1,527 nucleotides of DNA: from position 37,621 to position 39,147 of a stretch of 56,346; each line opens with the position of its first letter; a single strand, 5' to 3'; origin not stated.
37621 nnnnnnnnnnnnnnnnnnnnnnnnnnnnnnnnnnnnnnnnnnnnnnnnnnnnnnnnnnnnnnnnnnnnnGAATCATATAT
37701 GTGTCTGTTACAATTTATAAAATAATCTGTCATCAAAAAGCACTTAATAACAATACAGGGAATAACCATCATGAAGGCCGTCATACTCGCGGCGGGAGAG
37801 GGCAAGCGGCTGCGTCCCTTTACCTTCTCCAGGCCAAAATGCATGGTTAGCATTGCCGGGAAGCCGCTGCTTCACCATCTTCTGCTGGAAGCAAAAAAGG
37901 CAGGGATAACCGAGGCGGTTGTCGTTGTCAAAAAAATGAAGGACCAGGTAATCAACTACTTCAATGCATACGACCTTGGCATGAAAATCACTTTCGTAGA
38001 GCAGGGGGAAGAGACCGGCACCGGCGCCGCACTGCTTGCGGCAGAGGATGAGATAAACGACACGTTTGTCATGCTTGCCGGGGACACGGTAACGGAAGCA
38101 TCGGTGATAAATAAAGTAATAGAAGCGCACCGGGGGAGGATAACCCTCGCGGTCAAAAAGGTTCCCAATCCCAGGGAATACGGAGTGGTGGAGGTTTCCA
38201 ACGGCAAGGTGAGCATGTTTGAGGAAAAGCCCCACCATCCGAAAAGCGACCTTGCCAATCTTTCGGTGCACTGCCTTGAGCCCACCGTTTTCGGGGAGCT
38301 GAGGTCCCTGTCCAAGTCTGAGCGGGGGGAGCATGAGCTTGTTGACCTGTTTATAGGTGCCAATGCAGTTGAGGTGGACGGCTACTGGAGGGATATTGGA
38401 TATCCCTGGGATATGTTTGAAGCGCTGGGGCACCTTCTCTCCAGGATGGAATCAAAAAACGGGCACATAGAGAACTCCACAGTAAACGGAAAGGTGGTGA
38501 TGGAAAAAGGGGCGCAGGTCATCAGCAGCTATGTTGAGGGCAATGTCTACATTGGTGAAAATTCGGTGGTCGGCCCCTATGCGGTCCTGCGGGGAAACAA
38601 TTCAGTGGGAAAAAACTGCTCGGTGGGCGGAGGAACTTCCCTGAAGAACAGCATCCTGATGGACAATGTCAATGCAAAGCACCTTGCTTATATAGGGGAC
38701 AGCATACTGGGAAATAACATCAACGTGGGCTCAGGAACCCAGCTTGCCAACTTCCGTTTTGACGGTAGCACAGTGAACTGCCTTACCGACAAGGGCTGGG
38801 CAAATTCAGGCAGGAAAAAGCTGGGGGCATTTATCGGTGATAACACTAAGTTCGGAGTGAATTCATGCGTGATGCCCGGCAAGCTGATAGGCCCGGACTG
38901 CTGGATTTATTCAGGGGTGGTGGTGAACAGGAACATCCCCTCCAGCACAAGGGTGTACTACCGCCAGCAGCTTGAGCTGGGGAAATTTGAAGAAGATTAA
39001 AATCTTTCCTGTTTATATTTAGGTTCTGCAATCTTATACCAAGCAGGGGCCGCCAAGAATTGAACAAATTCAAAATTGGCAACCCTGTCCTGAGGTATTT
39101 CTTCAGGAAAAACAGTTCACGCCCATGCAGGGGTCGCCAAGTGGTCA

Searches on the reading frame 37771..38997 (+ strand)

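Call 55: search_protein_families(library=pfam, max_evalue=0.000001, proteins=[window:37771-38997:+])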
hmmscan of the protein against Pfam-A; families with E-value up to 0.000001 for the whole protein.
window:37771-38997:+ (409 aa): 5 families
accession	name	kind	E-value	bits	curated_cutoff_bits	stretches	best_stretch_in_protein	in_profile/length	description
PF00483.29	NTP_transferase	-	6.1e-36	124.7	21.2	1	2-221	1-241/245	Nucleotidyl transferase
PF12804.13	NTP_transf_3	-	1.7e-14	54.7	27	1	3-128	1-120/160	MobA-like NTP transferase domain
PF25084.1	LbH_EIF2B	-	2.5e-11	43.9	54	1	252-326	15-88/105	EIF2B subunit epsilon LbH domain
PF00132.30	Hexapep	-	5.2e-11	42.2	27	0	258-292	1-35/36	Bacterial transferase hexapeptide (six repeats)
PF24894.1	Hexapep_GlmU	-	4e-07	30.5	23.3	0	279-327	21-68/104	GlmU-like, C-terminal hexapeptide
